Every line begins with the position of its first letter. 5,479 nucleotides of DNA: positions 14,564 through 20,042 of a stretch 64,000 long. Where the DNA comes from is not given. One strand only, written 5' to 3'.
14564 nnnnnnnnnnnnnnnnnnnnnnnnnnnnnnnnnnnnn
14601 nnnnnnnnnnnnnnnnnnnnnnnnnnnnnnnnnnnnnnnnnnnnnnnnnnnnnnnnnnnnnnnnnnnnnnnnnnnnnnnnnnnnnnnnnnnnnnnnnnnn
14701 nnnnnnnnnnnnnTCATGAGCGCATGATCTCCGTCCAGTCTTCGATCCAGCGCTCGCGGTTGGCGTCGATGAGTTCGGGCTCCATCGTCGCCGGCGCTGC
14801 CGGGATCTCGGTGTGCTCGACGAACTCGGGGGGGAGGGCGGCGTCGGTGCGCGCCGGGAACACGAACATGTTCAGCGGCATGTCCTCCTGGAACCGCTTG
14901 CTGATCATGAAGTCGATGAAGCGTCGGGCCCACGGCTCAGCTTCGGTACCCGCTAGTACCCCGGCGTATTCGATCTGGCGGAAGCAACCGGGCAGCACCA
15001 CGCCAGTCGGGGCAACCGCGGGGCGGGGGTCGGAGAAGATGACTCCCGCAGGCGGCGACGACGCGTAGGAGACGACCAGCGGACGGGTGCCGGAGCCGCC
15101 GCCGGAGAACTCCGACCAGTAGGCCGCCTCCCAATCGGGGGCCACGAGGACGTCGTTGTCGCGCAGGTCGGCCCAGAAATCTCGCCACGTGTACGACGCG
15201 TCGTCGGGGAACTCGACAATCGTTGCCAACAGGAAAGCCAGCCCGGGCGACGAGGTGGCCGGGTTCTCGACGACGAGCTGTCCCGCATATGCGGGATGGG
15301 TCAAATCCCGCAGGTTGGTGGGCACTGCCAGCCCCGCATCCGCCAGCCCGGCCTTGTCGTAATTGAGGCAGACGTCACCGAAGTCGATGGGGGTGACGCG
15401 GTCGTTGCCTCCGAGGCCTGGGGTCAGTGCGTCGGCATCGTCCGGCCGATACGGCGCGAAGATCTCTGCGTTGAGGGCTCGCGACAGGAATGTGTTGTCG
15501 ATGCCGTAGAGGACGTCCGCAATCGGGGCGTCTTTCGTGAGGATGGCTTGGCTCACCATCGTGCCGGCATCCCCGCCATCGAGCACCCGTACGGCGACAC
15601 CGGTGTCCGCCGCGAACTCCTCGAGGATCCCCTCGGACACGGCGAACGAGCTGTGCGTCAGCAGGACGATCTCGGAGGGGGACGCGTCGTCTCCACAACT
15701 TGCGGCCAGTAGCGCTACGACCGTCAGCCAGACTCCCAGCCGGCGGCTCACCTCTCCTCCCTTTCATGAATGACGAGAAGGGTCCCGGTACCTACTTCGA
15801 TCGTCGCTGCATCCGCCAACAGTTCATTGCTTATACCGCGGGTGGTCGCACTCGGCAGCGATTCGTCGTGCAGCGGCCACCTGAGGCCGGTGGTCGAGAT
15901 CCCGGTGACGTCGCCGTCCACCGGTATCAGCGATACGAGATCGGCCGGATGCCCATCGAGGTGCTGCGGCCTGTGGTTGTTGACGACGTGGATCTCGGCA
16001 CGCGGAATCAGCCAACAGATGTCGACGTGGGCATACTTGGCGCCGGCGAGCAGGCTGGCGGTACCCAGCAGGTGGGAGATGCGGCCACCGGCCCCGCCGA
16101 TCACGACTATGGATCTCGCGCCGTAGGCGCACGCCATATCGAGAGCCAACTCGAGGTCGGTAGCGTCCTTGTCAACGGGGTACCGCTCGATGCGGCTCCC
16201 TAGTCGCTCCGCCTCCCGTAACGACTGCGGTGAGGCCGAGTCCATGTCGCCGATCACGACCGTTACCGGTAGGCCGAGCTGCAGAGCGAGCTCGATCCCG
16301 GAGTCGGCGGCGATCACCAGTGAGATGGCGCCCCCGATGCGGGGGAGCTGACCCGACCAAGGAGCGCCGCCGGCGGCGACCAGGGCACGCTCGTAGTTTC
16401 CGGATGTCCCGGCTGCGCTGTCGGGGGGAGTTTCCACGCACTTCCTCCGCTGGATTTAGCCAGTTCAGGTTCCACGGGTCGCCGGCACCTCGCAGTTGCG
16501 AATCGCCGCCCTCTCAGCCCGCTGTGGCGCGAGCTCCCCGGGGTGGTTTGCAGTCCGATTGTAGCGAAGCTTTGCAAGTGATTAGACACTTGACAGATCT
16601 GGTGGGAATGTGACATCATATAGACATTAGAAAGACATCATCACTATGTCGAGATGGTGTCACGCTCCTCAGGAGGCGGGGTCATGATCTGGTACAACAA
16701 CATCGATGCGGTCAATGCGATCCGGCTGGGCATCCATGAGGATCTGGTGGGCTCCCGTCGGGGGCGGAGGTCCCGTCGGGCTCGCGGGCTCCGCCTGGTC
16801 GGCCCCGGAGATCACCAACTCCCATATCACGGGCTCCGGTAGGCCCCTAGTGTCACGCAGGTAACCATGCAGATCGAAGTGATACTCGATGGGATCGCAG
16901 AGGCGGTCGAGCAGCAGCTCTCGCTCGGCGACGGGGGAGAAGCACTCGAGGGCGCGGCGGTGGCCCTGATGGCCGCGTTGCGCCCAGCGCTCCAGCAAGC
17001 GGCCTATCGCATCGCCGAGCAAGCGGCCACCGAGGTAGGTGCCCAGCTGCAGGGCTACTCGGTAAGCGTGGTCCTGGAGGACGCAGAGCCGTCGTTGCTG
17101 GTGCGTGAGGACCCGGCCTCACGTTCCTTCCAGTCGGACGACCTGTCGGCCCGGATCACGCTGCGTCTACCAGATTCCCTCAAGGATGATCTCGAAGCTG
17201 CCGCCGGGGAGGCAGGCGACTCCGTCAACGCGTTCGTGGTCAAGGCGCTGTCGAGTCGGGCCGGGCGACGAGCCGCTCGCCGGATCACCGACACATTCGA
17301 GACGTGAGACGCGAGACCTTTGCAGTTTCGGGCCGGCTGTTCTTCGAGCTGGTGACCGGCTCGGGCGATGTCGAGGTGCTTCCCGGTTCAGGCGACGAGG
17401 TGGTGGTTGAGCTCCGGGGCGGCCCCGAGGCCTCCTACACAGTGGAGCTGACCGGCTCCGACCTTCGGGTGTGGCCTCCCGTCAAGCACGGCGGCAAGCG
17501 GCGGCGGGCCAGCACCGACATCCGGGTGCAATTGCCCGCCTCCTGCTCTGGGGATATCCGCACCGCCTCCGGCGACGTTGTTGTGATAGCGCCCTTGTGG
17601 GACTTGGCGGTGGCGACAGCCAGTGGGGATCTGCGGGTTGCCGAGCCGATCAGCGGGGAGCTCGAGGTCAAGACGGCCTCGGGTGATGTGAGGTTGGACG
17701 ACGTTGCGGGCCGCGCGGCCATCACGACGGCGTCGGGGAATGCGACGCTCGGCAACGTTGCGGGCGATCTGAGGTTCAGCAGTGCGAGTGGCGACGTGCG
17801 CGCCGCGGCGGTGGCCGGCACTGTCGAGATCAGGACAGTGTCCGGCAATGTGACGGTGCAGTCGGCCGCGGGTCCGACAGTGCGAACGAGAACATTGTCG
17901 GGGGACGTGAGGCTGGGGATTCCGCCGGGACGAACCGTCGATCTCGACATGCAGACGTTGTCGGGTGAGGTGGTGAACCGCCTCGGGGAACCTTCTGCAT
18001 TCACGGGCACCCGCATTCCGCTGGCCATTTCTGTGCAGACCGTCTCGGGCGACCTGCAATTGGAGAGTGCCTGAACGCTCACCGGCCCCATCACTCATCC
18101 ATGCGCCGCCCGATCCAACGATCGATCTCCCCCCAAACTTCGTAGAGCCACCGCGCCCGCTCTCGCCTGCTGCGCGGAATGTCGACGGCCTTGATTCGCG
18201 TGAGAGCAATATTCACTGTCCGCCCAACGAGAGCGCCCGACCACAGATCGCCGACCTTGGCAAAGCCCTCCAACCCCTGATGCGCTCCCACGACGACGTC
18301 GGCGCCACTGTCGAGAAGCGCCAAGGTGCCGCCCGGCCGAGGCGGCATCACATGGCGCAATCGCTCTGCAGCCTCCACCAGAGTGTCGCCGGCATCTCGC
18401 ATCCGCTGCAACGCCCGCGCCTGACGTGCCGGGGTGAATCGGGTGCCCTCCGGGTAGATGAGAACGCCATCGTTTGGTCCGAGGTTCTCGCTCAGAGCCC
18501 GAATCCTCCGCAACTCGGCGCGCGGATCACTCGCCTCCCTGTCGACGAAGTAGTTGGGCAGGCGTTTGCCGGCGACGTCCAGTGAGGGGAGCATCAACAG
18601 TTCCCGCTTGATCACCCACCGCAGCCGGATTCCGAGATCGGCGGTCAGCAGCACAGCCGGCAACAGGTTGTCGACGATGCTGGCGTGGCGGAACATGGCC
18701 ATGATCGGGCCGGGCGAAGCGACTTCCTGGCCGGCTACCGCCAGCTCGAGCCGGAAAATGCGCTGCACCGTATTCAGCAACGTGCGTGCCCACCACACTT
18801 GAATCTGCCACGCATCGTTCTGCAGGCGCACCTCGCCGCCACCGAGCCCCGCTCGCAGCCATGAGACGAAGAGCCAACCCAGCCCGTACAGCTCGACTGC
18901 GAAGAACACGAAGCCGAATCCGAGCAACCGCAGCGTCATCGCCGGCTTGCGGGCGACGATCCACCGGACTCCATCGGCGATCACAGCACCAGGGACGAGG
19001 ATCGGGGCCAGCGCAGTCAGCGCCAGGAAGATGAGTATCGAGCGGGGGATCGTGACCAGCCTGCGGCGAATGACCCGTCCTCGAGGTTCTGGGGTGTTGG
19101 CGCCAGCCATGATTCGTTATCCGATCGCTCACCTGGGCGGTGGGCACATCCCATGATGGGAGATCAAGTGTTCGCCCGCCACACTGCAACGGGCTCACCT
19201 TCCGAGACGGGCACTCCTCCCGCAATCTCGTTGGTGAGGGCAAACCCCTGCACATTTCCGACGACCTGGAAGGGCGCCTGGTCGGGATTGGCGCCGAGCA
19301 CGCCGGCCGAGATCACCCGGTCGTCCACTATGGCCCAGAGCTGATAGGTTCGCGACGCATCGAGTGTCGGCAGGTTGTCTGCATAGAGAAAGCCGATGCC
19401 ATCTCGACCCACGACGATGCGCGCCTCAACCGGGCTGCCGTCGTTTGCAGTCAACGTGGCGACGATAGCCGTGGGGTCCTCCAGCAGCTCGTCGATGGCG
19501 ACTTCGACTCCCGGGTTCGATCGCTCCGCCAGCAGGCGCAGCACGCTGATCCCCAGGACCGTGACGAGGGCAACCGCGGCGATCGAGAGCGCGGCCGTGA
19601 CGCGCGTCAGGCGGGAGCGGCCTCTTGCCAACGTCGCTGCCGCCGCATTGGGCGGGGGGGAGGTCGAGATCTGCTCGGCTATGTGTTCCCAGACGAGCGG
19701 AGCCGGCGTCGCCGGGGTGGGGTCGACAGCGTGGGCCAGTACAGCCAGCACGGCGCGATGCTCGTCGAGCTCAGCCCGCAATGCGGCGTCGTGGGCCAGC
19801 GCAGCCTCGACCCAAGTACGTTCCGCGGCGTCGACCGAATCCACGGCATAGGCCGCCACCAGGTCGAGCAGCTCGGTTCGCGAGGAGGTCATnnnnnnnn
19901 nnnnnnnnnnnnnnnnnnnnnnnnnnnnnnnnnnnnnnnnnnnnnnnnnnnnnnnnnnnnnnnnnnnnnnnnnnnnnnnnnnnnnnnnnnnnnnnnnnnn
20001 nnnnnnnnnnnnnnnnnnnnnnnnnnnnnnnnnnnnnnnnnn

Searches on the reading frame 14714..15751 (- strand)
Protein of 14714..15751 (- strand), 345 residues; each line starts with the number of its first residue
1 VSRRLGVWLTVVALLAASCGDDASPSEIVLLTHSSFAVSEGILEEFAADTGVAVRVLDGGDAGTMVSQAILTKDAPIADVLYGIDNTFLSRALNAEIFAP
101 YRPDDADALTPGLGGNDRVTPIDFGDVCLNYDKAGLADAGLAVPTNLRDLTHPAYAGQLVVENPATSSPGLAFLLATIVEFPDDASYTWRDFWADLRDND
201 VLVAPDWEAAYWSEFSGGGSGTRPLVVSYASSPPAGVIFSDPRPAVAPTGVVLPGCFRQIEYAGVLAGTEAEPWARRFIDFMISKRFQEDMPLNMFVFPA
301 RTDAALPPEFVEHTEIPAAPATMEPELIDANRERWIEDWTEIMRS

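Call 31: search_protein_families(library=pfam, proteins=[window:14714-15751:-], max_evalue=0.001)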
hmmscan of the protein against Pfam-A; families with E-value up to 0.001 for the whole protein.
window:14714-15751:- (345 aa): 4 families
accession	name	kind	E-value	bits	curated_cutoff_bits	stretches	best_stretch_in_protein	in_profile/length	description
PF13343.11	SBP_bac_6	-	4.8e-18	66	24.6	1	76-312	2-230/245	Bacterial extracellular solute-binding protein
PF13416.11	SBP_bac_8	-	4.3e-14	53.4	27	1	43-318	3-279/279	Bacterial extracellular solute-binding protein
PF01547.30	SBP_bac_1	-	4.2e-08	34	26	1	42-288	14-306/307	Bacterial extracellular solute-binding protein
PF13531.11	SBP_bac_11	-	2.7e-05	24.5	25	1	40-288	14-218/227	Bacterial extracellular solute-binding protein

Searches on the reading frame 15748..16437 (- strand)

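Call 32: search_protein_families(library=pfam, proteins=[window:15748-16437:-], max_evalue=0.001)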
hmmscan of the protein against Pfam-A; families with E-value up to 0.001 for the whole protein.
window:15748-16437:- (229 aa): 2 families
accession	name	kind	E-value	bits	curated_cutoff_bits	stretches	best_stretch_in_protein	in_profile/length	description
PF04263.21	TPK_catalytic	-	1.6e-22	80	30.7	1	39-140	9-111/113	Thiamin pyrophosphokinase, catalytic domain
PF04265.19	TPK_B1_binding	-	1.5e-13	50.6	22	1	166-219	12-66/67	Thiamin pyrophosphokinase, vitamin B1 binding domain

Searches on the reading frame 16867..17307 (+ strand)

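Call 32: search_protein_families(library=pfam, proteins=[window:16867-17307:+], max_evalue=0.001)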
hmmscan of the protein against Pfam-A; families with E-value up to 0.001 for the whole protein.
window:16867-17307:+ (146 aa): 2 families
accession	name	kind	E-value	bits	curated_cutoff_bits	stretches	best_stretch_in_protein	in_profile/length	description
PF05534.18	HicB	-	1e-05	25.8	21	1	95-128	18-51/51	HicB family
PF08681.18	TacA1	-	5.2e-05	23.6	21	0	96-133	1-38/80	Antitoxin TacA 1-like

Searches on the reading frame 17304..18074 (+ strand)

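Call 32: search_protein_families(library=pfam, proteins=[window:17304-18074:+], max_evalue=0.001)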
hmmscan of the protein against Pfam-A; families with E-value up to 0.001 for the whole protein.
window:17304-18074:+ (256 aa): 2 families
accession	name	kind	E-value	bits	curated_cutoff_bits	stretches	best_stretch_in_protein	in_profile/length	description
PF13349.12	DUF4097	-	2.8e-19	69.9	22.9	1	46-205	43-211/247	Toastrack DUF4097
PF01203.25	T2SSN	-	4.7e-05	24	29.6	0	149-240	41-137/211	Type II secretion system (T2SS), protein N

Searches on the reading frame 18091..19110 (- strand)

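Call 32: search_protein_families(library=pfam, proteins=[window:18091-19110:-], max_evalue=0.001)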
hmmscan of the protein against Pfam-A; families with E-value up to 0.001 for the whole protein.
window:18091-19110:- (339 aa): 1 family
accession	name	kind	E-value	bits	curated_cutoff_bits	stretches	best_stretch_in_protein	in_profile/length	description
PF01553.26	Acyltransferase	-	2.3e-08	34.4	23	1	124-247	3-122/132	Acyltransferase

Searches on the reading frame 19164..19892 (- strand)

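Call 32: search_protein_families(library=pfam, proteins=[window:19164-19892:-], max_evalue=0.001)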
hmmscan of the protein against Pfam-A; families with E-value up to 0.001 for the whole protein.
window:19164-19892:- (242 aa): 1 family
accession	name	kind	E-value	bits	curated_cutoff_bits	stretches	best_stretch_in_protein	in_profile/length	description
PF10099.14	RskA_C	-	1.8e-14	54.6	29.4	1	102-228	2-127/135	Anti-sigma-K factor rskA, C-terminal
